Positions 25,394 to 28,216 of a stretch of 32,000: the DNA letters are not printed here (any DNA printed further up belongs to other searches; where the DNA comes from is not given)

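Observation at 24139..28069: Complete Hen1-Pnkp RNA heal-seal-and-methylate repair cassette embedded in a mycobacterial housekeeping neighbourhood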

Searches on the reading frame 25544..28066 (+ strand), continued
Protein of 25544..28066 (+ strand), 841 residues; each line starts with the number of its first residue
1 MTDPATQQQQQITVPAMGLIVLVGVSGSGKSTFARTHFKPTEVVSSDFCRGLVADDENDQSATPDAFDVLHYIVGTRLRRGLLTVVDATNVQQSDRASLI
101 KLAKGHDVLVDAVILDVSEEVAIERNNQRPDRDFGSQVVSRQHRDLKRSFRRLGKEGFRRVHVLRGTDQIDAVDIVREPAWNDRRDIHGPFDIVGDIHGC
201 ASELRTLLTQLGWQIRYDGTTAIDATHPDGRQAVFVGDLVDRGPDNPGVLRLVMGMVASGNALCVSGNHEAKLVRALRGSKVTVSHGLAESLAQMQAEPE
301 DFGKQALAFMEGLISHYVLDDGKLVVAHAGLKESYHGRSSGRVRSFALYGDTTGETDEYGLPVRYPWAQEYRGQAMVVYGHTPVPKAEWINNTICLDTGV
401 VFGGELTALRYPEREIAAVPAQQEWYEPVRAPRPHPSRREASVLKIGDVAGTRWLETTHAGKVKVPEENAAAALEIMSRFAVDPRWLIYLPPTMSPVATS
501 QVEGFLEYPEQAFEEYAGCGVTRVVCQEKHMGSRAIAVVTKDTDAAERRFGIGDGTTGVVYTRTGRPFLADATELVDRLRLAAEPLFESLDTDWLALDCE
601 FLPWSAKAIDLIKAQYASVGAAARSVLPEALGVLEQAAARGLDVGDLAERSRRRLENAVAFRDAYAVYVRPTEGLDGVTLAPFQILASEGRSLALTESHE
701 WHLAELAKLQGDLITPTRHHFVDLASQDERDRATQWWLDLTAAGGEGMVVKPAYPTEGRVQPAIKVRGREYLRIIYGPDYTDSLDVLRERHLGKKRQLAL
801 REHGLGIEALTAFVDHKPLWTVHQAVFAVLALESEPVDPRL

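Call 32: search_dna_similar(query=window:25544-28066:+, collection=phages, mode=protein, max_rows=15)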
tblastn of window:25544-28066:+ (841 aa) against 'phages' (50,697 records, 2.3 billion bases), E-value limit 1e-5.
Records with a match: 149; places in all: 149; records where one place covers at least 80% of the query: 0.
Best place of each record, by identity: <60% 149.
By first word of the organism name: Escherichia 33; Staphylococcus 18; Enterobacteria 12; Vibrio 11; Caulobacter 9; Sinorhizobium 8; Microcystis 6; Fusobacterium 5; Bacillus 5; Yersinia 5; and 19 more.
By host as written in the record: Escherichia coli 30; - 13; Caulobacter vibrioides CB15 11; Sinorhizobium meliloti 7; Yersinia enterocolitica 5; Staphylococcus aureus 5; Microcystis aeruginosa FACHB524 4; Listeria monocytogenes 4; and 46 more.
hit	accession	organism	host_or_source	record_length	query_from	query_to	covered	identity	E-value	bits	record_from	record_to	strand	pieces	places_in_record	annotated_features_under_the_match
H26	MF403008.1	Agrobacterium phage Atu_ph07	Agrobacterium tumefaciens C58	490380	13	408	47%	26.2%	5e-18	96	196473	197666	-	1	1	protein serine-threonine phosphatase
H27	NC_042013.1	Agrobacterium phage Atu_ph07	Agrobacterium tumefaciens C58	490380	13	408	47%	26.2%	5e-18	96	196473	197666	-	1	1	NinI-like serine-threonine phosphatase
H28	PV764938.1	Sinorhizobium phage Phosso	Sinohrizobium meliloti NRRL L-50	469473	14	408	47%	26.0%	9e-11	72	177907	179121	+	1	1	metallophosphatase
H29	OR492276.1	Fusobacterium phage phiKSUM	Fusobacterium sp.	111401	60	426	44%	22.1%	7e-8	63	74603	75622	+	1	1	RNA ligase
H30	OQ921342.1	Bacillus phage SPbetaL2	Bacillus subtilis BEST7003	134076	68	416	41%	22.8%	7e-9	66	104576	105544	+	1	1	hypothetical protein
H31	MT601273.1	Bacillus phage vB_BsuS-Goe12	Bacillus subtilis Delta6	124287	68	416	41%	22.6%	1e-7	62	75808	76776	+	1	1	hypothetical: hypothetical protein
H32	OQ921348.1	Bacillus phage SPbetaL8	Bacillus subtilis BEST7003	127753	68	431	43%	21.6%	7e-8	63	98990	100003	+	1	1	hypothetical protein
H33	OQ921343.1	Bacillus phage SPbetaL3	Bacillus subtilis BEST7003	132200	68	416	41%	22.5%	2e-8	64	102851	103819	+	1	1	hypothetical protein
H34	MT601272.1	Bacillus phage vB_BsuS-Goe11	Bacillus subtilis Delta6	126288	68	416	41%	22.3%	7e-8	63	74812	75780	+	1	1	hypothetical: hypothetical protein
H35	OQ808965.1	Fusobacterium phage vB_FnuS_FNU3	Fusobacterium nucleatum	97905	36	331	35%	24.3%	3e-12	77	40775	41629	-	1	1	putative RNA ligase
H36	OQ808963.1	Fusobacterium phage vB_FnuS_FNU2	Fusobacterium nucleatum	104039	36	331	35%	24.3%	3e-12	77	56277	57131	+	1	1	putative metallophosphoesterase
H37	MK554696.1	Fusobacterium phage Fnu1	Fusobacterium nucleatum ATCC 10953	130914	36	331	35%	24.3%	3e-12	77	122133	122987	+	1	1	metallophosphoesterase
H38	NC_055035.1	Fusobacterium phage Fnu1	Fusobacterium nucleatum ATCC 10953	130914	36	331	35%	24.3%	3e-12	77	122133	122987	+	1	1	RNA ligase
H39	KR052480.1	Sinorhizobium phage phiM7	Sinorhizobium meliloti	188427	178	409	28%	28.6%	3e-12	77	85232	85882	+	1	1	calcineurin-like phosphoesterase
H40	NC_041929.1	Sinorhizobium phage phiM7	Sinorhizobium meliloti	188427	178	409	28%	28.6%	3e-12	77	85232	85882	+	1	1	NinI-like serine-threonine phosphatase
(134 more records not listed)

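Call 35: find_encoding_contigs(protein=P0002, flank=10000, max_places=4)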
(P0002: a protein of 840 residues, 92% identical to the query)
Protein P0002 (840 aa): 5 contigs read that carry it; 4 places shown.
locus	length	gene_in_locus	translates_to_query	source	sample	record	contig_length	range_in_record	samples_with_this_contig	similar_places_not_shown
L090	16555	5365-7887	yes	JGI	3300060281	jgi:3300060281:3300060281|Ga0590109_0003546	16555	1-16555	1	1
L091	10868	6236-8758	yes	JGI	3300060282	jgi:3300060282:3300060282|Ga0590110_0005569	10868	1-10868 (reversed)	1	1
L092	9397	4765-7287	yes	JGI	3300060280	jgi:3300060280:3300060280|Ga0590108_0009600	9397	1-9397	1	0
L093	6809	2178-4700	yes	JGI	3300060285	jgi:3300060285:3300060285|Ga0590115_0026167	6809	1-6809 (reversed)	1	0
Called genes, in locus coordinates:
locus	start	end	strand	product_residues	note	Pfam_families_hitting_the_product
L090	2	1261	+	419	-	?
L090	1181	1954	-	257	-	PF02371:Transposase_20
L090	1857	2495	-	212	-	PF01548:DEDD_Tnp_IS110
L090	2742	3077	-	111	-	PF02452:PemK_toxin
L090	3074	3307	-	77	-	-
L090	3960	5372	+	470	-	PF12623:Hen1_L, PF13489:Methyltransf_23, PF08241:Methyltransf_11 (weak), PF08242:Methyltransf_12, PF13649:Methyltransf_25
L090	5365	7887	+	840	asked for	PF08433:KTI12 (weak), PF13671:AAA_33, PF00149:Metallophos, PF16542:PNKP_ligase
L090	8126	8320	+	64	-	-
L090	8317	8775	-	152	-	PF22483:Mu-transpos_C_2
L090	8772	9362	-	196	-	PF00665:rve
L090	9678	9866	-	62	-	-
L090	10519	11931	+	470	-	PF12623:Hen1_L, PF13489:Methyltransf_23, PF08241:Methyltransf_11 (weak), PF08242:Methyltransf_12, PF13649:Methyltransf_25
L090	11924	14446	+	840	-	PF08433:KTI12 (weak), PF13671:AAA_33, PF00149:Metallophos, PF16542:PNKP_ligase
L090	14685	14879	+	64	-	-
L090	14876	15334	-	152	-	PF22483:Mu-transpos_C_2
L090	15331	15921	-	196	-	PF00665:rve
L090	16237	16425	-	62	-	-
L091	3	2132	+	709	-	?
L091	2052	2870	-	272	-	PF02371:Transposase_20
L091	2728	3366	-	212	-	PF01548:DEDD_Tnp_IS110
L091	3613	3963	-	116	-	PF02452:PemK_toxin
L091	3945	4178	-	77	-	-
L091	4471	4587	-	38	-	-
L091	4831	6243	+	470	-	PF12623:Hen1_L, PF13489:Methyltransf_23, PF08241:Methyltransf_11 (weak), PF08242:Methyltransf_12, PF13649:Methyltransf_25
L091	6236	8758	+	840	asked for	PF08433:KTI12 (weak), PF13671:AAA_33, PF00149:Metallophos, PF16542:PNKP_ligase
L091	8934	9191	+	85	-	-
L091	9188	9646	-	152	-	PF22483:Mu-transpos_C_2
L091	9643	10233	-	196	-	PF00665:rve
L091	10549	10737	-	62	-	-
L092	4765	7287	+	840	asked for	PF08433:KTI12 (weak), PF13671:AAA_33, PF00149:Metallophos, PF16542:PNKP_ligase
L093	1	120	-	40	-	?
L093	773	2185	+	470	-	PF12623:Hen1_L, PF13489:Methyltransf_23, PF08241:Methyltransf_11 (weak), PF08242:Methyltransf_12, PF13649:Methyltransf_25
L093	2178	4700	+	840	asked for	PF08433:KTI12 (weak), PF13671:AAA_33, PF00149:Metallophos, PF16542:PNKP_ligase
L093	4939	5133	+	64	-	-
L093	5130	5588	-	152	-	PF22483:Mu-transpos_C_2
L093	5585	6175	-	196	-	PF00665:rve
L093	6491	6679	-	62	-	-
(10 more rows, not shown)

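Call 36: find_encoding_contigs(protein=P0003, flank=10000, max_places=2)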
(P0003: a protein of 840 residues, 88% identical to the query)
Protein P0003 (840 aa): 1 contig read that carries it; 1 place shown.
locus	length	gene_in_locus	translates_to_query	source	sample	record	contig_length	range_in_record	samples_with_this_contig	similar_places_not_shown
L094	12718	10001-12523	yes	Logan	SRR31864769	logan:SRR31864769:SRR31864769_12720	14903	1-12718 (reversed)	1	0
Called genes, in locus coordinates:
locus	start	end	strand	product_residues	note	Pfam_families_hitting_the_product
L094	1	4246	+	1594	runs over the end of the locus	PF18991:DUF5724, PF13569:DUF4132, PF24879:DUF7737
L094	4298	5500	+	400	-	-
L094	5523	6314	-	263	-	PF10127:RlaP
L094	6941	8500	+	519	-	PF05731:TROVE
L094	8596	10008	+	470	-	PF12623:Hen1_L, PF13489:Methyltransf_23, PF08241:Methyltransf_11, PF08242:Methyltransf_12, PF13649:Methyltransf_25, PF13847:Methyltransf_31 (weak)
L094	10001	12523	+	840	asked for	PF08433:KTI12 (weak), PF13671:AAA_33, PF00149:Metallophos, PF16542:PNKP_ligase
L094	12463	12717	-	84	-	?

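Call 46: search_protein_families(library=pfam, proteins=[L091:3-2129:+, L091:3616-3963:-, L091:3948-4178:-, L090:8126-8317:+, L090:8320-8775:-, L090:8775-9362:-, L090:9681-9866:-, L094:6941-8497:+, L094:5526-6314:-], max_evalue=0.001)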
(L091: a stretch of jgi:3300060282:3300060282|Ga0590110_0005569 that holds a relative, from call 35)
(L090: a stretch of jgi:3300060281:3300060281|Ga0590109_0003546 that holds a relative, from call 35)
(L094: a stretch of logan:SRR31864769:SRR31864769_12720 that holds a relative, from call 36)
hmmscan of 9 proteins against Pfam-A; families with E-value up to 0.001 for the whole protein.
L091:3-2129:+ (709 aa): 0 families

L091:3616-3963:- (116 aa): 1 family
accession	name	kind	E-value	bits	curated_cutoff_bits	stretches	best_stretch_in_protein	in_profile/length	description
PF02452.23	PemK_toxin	-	9.4e-26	90.6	23.1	1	9-114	2-109/109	PemK-like, MazF-like toxin of type II toxin-antitoxin system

L091:3948-4178:- (77 aa): 0 families

L090:8126-8317:+ (64 aa): 0 families

L090:8320-8775:- (152 aa): 1 family
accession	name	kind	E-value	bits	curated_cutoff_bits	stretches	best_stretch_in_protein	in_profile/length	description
PF22483.2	Mu-transpos_C_2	-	2e-19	69.5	27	1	62-134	1-73/73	Mu transposase, C-terminal domain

L090:8775-9362:- (196 aa): 1 family
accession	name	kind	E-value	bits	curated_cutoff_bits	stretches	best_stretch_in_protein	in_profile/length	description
PF00665.32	rve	-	2.1e-11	44.4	32.6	1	75-189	4-102/102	Integrase core domain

L090:9681-9866:- (62 aa): 0 families

L094:6941-8497:+ (519 aa): 1 family
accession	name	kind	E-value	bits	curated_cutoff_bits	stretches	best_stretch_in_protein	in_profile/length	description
PF05731.17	TROVE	-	5.8e-19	69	23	1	225-326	255-351/442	TROVE domain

L094:5526-6314:- (263 aa): 1 family
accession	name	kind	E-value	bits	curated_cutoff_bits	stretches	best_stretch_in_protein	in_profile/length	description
PF10127.15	RlaP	-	3.5e-28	99.4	23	1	20-210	21-201/249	RNA repair pathway DNA polymerase beta family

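Call 47: search_dna_similar(query=L091:3-2129:+, collection=plasmids, mode=protein, max_rows=12)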
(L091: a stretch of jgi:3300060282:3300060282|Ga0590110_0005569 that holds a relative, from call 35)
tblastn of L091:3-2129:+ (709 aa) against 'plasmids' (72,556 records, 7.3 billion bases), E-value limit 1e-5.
Records with a match: 1; places in all: 5; records where one place covers at least 80% of the query: 0.
Best place of each record, by identity: <60% 1.
By first word of the organism name: Mycobacterium 1.
By predicted mobility (MOB-suite, as given by PLSDB): non-mobilizable 1.
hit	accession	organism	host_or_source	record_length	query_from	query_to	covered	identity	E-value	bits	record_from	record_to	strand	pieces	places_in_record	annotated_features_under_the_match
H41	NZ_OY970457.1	Mycobacterium riyadhense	-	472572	503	604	14%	40.8%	3e-7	62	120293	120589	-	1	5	PE family protein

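Call 65: find_related_loci(query=window:25544-28066:+, collection=metagenome_contigs, flank=7000)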
Query window:25544-28066:+ (841 aa) in metagenome_contigs; peptide patterns used: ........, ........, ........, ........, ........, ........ (x = any residue, [..] = any of these).
600 stretches matched a pattern (row limit reached: there are more); 549 encode a relative of the query (tblastn E <= 1e-3); the best 80 are kept; 80 distinct loci.
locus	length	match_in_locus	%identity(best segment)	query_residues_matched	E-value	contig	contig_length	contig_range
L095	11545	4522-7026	87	7-841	0e+0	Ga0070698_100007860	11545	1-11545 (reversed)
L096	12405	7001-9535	85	1-841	0e+0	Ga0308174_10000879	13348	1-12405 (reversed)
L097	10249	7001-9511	80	4-841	0e+0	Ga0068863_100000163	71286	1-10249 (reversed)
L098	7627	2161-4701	78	2-841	0e+0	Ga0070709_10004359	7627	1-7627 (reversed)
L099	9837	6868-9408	78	2-841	0e+0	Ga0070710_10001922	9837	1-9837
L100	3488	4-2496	80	11-841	0e+0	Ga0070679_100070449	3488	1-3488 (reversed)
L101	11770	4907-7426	78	4-841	0e+0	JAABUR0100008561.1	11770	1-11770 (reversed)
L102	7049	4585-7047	79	2-822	0e+0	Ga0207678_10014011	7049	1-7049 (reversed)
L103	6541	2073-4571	78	10-841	0e+0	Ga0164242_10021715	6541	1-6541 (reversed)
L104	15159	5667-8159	79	11-841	0e+0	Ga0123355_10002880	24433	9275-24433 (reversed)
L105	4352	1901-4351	78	8-818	0e+0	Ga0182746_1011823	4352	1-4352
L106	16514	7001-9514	75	7-841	0e+0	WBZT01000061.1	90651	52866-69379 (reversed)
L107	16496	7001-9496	75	7-841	0e+0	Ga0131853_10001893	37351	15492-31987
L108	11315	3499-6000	75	5-838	0e+0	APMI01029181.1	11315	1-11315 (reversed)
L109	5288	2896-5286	78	4-798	0e+0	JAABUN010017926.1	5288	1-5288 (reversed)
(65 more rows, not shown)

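Call 68: search_protein_families(library=padloc, proteins=[window:25544-28066:+], max_evalue=0.001)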
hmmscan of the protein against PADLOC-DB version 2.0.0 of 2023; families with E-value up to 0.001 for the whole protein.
window:25544-28066:+ (841 aa): 0 families
